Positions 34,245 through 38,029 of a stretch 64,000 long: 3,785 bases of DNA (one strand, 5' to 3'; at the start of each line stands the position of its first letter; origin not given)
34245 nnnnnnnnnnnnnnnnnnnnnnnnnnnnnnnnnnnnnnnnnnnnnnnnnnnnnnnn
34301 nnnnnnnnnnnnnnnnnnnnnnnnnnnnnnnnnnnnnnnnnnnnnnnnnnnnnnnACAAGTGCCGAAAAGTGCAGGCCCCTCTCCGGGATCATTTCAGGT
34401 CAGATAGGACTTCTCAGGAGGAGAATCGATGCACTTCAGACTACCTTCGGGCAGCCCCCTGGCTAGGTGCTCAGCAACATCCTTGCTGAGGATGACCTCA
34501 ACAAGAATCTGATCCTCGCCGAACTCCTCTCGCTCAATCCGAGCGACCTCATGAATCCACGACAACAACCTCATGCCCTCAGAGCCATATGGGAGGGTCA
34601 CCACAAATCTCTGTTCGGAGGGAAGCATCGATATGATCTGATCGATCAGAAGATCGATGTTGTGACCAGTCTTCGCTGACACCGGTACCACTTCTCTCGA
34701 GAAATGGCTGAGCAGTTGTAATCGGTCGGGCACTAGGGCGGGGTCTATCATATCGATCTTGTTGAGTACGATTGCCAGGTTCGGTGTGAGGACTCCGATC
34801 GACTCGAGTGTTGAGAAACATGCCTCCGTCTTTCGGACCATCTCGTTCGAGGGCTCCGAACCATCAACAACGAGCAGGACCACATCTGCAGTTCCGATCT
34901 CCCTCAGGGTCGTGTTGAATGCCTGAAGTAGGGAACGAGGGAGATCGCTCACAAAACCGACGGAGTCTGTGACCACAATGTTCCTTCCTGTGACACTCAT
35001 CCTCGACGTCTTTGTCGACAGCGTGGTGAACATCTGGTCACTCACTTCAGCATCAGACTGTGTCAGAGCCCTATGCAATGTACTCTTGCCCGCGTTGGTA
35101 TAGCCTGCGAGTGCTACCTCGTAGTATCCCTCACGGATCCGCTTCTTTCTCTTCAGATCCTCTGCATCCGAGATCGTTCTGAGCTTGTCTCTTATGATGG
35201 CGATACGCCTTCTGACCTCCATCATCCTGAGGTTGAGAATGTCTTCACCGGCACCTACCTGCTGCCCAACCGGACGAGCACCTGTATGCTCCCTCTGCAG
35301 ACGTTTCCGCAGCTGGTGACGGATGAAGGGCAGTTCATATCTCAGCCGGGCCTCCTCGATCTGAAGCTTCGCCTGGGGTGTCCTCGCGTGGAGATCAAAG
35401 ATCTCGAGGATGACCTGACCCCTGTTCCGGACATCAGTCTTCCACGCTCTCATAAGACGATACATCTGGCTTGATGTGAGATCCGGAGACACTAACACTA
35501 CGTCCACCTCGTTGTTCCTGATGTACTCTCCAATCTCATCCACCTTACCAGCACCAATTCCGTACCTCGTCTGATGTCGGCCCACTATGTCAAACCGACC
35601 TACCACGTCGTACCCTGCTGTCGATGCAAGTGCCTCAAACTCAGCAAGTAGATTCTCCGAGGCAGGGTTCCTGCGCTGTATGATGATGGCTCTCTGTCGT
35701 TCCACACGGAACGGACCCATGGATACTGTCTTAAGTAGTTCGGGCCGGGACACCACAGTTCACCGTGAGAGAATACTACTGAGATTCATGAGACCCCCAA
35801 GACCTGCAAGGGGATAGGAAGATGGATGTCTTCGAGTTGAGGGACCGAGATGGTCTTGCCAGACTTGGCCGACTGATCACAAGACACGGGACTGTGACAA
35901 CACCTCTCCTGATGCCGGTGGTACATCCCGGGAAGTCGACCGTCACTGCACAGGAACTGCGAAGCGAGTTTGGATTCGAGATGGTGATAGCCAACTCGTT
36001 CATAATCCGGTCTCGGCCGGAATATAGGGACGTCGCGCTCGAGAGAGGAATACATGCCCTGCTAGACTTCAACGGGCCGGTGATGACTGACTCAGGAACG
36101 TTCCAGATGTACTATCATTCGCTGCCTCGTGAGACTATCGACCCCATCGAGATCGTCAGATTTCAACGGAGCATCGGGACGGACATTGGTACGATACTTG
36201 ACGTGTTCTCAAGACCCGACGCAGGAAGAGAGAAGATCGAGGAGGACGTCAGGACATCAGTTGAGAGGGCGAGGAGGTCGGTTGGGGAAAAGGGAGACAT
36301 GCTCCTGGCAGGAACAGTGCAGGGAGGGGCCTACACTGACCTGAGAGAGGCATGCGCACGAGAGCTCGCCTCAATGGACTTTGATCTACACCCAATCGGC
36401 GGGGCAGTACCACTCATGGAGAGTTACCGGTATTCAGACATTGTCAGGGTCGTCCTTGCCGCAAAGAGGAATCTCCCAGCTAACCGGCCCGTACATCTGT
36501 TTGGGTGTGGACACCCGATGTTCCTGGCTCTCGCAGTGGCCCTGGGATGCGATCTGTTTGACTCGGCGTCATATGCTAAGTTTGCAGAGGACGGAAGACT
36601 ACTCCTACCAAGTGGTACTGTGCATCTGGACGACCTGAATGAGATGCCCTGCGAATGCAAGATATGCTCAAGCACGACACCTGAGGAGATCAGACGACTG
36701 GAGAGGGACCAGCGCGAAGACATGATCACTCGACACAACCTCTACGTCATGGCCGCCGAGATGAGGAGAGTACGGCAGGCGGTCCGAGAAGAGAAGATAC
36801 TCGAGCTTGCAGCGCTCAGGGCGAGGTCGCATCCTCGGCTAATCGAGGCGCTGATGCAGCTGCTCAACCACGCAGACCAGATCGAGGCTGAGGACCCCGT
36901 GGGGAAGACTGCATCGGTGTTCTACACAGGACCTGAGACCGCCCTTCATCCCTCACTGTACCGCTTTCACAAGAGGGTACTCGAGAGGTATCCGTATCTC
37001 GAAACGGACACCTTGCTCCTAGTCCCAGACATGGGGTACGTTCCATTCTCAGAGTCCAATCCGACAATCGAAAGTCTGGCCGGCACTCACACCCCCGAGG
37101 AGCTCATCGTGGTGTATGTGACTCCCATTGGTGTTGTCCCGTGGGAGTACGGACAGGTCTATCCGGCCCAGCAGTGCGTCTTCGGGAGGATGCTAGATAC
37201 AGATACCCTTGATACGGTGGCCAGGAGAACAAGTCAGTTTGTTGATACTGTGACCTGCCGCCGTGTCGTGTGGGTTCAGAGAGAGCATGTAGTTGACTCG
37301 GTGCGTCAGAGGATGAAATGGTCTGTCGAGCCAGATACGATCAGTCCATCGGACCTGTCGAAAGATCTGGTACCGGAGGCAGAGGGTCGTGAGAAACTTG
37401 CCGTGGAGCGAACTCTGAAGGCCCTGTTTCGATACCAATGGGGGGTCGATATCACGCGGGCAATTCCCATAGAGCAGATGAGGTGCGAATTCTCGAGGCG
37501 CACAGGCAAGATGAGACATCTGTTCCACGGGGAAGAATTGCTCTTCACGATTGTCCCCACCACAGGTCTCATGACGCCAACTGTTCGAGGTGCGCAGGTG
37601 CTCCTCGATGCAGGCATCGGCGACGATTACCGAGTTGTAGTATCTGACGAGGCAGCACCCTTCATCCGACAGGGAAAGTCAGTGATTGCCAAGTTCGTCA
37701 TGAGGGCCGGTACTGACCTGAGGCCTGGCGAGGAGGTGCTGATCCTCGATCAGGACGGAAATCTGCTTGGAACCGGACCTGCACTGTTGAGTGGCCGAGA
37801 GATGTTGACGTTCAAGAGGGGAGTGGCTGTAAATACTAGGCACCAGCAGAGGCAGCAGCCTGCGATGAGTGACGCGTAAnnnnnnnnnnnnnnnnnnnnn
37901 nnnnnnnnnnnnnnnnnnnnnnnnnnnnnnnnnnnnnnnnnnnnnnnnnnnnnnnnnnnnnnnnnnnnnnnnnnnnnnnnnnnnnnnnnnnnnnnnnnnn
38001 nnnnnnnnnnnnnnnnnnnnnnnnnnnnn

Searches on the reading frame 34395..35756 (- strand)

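Call 83: search_protein_families(library=pfam, proteins=[window:34395-35756:-], max_evalue=0.00001)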
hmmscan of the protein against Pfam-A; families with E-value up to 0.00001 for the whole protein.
window:34395-35756:- (453 aa): 6 families
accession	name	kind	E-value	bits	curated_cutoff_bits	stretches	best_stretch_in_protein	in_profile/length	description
PF01926.29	MMR_HSR1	-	4.4e-19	69.1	21.9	1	213-317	1-100/113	50S ribosome-binding GTPase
PF13167.11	GTP-bdg_N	-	4e-18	66.2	25.4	1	36-120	3-88/89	GTP-binding GTPase N-terminal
PF16360.10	GTP-bdg_M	-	6.4e-13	49.5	29.5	1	123-206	1-79/79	GTP-binding GTPase Middle Region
PF02421.24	FeoB_N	-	6.9e-11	42.3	27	1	213-374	2-156/156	Ferrous iron transport protein B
PF00009.33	GTP_EFTU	-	2.8e-08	34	26.5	0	283-380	86-188/188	Elongation factor Tu GTP binding domain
PF19275.4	HflX_C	-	1.9e-06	28.3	26.4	1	353-438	9-94/102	HflX C-terminal domain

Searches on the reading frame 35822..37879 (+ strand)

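Call 83: search_protein_families(library=pfam, proteins=[window:35822-37879:+], max_evalue=0.00001)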
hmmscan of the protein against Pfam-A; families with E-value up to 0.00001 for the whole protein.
window:35822-37879:+ (685 aa): 4 families
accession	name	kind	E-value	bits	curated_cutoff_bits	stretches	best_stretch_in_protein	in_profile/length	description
PF01702.25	TGT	-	1.1e-86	291.5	26.3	1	11-338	2-356/357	Queuine tRNA-ribosyltransferase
PF01472.26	PUA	-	4e-19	68.8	24.8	1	604-674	2-72/74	PUA domain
PF14810.12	TGT_C2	-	1e-11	45.3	25.3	1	531-597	2-68/72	Patch-forming domain C2 of tRNA-guanine transglycosylase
PF17884.7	DUF5591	-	1.7e-07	31.7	26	1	380-493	2-119/150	Domain of unknown function (DUF5591)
